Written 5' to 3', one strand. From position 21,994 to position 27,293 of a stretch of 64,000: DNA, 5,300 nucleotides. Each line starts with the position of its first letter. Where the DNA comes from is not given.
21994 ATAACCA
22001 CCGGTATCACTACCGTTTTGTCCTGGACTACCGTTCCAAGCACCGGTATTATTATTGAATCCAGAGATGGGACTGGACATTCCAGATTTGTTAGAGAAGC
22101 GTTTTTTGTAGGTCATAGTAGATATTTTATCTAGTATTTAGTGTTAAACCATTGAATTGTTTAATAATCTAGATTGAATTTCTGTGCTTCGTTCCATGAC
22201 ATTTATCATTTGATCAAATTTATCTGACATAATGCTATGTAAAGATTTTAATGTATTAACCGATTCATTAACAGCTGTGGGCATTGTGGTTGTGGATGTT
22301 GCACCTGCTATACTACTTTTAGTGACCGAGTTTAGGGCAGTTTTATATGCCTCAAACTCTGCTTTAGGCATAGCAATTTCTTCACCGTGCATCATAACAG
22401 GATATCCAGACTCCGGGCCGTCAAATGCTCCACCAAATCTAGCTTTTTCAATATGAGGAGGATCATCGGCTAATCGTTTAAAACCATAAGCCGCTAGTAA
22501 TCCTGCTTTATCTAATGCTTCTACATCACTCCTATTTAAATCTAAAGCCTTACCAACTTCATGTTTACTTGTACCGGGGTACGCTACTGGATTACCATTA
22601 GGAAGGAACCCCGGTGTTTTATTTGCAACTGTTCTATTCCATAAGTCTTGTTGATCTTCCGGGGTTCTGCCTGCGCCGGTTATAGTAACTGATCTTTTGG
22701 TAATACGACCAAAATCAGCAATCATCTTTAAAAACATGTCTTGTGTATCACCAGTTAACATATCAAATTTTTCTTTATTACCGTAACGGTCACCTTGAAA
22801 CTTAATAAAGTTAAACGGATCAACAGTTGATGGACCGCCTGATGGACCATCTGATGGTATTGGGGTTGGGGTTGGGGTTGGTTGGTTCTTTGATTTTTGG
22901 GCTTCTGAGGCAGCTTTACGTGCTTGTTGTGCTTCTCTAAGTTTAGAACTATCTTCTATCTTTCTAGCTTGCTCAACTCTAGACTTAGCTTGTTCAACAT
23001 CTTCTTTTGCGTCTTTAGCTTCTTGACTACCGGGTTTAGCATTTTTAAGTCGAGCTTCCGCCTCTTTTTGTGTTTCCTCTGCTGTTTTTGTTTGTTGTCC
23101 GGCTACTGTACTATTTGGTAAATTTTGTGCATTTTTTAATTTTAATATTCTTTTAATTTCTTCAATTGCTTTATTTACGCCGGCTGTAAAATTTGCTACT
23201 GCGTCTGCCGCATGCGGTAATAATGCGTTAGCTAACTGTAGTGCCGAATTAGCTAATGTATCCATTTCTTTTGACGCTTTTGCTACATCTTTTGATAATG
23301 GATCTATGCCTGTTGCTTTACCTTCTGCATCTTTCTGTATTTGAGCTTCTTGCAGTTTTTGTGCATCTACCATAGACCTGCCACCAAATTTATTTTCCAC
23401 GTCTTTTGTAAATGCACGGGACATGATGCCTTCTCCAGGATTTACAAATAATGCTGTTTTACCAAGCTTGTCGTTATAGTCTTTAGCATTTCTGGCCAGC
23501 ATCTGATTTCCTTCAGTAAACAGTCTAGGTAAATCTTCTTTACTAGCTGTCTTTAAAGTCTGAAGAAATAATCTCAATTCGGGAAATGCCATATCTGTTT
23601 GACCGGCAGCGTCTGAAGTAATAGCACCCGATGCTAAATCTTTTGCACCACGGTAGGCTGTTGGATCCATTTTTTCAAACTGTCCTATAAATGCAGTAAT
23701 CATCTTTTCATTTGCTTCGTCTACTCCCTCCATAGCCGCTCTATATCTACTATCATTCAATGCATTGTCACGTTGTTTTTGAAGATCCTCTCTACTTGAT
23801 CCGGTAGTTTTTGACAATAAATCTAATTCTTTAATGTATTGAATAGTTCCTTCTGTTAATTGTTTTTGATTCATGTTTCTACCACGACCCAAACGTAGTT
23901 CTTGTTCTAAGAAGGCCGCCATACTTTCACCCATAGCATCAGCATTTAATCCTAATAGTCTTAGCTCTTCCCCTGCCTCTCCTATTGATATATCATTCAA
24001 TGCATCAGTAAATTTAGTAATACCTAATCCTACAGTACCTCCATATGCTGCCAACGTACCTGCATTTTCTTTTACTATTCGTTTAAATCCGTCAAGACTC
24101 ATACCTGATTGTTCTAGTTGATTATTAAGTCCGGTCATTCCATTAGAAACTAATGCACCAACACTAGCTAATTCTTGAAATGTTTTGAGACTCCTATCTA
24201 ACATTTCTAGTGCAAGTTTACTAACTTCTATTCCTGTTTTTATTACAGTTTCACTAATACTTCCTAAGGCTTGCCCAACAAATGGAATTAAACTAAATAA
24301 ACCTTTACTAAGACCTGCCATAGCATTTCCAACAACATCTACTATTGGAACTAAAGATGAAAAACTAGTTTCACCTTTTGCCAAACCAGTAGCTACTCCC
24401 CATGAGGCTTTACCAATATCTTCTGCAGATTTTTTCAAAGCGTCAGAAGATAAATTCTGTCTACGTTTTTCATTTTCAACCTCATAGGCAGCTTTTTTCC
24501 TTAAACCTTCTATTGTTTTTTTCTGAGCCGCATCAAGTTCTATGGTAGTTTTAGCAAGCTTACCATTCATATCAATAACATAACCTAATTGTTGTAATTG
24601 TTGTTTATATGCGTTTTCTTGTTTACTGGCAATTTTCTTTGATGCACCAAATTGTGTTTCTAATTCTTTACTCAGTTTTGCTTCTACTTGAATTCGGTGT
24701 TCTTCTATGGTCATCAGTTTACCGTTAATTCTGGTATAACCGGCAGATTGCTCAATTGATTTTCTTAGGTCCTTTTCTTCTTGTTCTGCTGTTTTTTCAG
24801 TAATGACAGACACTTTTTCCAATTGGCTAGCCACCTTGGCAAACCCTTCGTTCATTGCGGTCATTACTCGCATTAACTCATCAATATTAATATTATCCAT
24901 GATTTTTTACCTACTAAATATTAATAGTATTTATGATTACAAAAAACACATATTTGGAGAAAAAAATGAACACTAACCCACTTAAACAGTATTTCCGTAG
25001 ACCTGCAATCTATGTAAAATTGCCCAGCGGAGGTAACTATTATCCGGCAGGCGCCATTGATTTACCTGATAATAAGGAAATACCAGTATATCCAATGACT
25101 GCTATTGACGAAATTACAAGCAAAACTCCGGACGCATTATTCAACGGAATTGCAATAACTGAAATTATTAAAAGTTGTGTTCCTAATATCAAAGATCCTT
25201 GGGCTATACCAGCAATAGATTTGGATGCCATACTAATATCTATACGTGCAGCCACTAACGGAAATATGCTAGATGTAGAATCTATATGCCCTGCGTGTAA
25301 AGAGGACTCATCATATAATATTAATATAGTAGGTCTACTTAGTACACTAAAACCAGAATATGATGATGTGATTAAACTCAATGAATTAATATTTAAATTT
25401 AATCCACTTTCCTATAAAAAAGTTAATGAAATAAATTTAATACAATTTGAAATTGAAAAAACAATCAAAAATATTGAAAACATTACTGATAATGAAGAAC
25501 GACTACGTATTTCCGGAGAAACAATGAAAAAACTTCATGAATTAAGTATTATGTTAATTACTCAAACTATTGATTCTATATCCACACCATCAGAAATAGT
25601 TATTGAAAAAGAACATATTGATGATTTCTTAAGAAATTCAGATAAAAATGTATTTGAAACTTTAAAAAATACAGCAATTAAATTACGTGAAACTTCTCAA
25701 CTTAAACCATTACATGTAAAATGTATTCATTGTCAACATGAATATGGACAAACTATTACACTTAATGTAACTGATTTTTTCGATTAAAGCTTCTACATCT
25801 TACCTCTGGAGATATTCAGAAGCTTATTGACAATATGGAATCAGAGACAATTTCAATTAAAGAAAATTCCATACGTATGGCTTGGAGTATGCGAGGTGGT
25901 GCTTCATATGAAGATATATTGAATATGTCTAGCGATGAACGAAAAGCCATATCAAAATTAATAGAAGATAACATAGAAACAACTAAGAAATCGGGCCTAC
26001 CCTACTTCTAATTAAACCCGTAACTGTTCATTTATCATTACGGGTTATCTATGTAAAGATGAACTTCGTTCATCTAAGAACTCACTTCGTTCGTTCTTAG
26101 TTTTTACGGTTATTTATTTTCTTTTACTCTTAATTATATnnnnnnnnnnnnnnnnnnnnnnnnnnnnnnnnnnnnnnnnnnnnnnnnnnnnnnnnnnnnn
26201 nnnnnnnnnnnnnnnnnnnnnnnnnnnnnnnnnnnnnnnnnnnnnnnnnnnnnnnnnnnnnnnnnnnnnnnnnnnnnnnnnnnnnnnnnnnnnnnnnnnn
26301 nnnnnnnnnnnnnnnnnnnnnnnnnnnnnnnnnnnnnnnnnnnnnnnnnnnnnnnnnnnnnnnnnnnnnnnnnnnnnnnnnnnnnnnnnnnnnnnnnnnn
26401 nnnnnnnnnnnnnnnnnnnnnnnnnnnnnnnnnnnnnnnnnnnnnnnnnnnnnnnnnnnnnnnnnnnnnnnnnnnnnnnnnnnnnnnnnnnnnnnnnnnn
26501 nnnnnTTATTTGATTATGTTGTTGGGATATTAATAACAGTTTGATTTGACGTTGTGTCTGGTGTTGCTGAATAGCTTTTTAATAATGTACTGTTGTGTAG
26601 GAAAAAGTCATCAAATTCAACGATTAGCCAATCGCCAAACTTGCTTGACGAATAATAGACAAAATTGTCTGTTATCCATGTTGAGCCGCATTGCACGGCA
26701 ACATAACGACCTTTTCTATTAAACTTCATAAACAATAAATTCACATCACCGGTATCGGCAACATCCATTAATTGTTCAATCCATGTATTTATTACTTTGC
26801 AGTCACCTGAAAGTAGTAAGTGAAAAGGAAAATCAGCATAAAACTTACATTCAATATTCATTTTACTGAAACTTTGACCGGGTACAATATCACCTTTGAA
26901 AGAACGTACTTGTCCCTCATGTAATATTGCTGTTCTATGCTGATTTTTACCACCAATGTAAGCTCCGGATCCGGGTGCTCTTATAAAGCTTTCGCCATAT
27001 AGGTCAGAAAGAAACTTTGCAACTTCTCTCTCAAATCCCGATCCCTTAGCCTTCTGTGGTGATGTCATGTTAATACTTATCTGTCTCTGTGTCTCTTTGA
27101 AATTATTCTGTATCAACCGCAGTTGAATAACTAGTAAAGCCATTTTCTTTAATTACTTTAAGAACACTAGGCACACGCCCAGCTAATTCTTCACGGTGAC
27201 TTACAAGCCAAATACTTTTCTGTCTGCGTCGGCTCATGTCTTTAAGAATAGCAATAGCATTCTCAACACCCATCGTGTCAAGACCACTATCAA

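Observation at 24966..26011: Programmed -1 frameshift fusing gp26-like and gp51-like ORFs: a G/GT-type tail chaperone system in a T4-like phage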

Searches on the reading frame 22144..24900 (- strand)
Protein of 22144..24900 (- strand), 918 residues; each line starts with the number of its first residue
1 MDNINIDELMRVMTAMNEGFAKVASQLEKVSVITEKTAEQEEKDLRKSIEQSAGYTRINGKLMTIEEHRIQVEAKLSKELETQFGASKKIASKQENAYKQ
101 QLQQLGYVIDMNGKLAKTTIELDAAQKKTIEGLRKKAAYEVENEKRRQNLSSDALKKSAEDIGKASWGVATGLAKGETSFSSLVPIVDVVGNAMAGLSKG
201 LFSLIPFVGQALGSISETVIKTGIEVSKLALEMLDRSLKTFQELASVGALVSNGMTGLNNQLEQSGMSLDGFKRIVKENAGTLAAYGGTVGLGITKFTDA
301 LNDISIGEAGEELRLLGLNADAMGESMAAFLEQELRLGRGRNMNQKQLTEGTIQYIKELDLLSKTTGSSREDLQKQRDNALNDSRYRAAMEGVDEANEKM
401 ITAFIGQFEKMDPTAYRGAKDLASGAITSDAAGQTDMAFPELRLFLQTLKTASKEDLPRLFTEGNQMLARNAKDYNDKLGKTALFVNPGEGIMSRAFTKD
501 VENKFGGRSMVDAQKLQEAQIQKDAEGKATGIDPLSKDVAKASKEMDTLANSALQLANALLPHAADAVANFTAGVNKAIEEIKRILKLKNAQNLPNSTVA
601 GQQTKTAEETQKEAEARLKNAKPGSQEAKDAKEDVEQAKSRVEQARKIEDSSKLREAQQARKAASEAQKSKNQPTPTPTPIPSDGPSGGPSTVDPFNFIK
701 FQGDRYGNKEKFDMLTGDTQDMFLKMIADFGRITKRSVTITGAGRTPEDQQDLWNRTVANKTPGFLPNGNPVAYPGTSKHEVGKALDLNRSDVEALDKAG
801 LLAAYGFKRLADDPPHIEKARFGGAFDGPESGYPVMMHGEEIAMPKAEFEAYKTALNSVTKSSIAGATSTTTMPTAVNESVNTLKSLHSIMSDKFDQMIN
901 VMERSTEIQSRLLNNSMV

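Call 6: search_protein_families(library=pfam, proteins=[window:22144-24900:-], max_evalue=0.01)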
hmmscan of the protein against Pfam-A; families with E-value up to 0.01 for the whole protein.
window:22144-24900:- (918 aa): 1 family
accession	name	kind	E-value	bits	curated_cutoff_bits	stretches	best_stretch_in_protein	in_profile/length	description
PF02557.22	VanY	-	1.9e-05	24.9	25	1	720-795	9-81/132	D-alanyl-D-alanine carboxypeptidase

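Call 7: search_protein_families(library=phrogs, proteins=[window:22144-24900:-], max_evalue=0.01)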
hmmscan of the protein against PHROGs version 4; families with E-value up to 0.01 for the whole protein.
window:22144-24900:- (918 aa): 3 families
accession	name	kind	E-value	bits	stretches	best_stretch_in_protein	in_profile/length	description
phrog_14121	-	head and packaging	6.1e-13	49.1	1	142-379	61-288/745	virion structural protein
phrog_13118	-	lysis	3e-07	30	1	726-810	471-548/888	endolysin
phrog_2649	-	lysis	0.00097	20.1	1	708-832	6-139/261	endolysin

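Call 75: search_solved_structures(query=window:22144-24900:-, max_evalue=0.1)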
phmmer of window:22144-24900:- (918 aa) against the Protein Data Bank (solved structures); distinct sequences matched with E-value up to 0.1: 6.
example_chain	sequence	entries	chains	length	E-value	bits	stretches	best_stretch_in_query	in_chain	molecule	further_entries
9tmp_A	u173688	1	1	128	0.026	16.1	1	563-664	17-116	Soluble cytochrome b562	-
1yyj_A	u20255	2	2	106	0.063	14.8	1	582-671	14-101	redesigned apocytochrome B562 | Redesigned apo-cytochrome b562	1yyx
7bw0_R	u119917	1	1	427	0.087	14.4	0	582-683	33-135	Soluble cytochrome b562,G-protein coupled bile acid receptor 1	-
8hs2_R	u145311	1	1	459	0.089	14.3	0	582-689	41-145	Soluble cytochrome b562,G-protein coupled receptor 20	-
7xrz_X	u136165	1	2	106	0.094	14.3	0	582-663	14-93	Soluble cytochrome b562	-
1m6t_A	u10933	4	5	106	0.095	14.3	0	582-663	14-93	Soluble cytochrome b562 | BRIL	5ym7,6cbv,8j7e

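Call 100: search_protein_families(library=pfam, proteins=[window:22144-24900:-], max_evalue=5)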
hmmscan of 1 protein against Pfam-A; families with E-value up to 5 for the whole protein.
window:22144-24900:- (918 aa): 1 family
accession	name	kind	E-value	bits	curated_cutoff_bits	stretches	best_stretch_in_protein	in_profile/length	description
PF02557.22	VanY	-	1.9e-05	24.9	25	1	720-795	9-81/132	D-alanyl-D-alanine carboxypeptidase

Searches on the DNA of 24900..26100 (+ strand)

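Call 8: search_dna_similar(query=window:24900-26100:+, collection=phages, mode=distant, max_rows=30)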
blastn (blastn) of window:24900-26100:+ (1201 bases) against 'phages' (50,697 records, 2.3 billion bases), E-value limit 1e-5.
No match.

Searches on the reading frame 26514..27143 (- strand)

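Call 6: search_protein_families(library=pfam, proteins=[window:26514-27143:-], max_evalue=0.01)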
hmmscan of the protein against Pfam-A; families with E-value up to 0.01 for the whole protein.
window:26514-27143:- (209 aa): 1 family
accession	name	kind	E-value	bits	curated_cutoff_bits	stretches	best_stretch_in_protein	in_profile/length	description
PF24608.2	PDDEXK_15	-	1.6e-25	90.4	27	1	30-154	2-115/164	Phage putative PDDEXK endonuclease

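Call 7: search_protein_families(library=phrogs, proteins=[window:26514-27143:-], max_evalue=0.01)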
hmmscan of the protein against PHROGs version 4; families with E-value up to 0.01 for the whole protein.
window:26514-27143:- (209 aa): 1 family
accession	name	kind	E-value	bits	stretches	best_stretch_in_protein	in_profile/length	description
phrog_244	-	DNA, RNA and nucleotide metabolism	4.7e-21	76.9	1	26-194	4-162/186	RusA-like Holliday junction resolvase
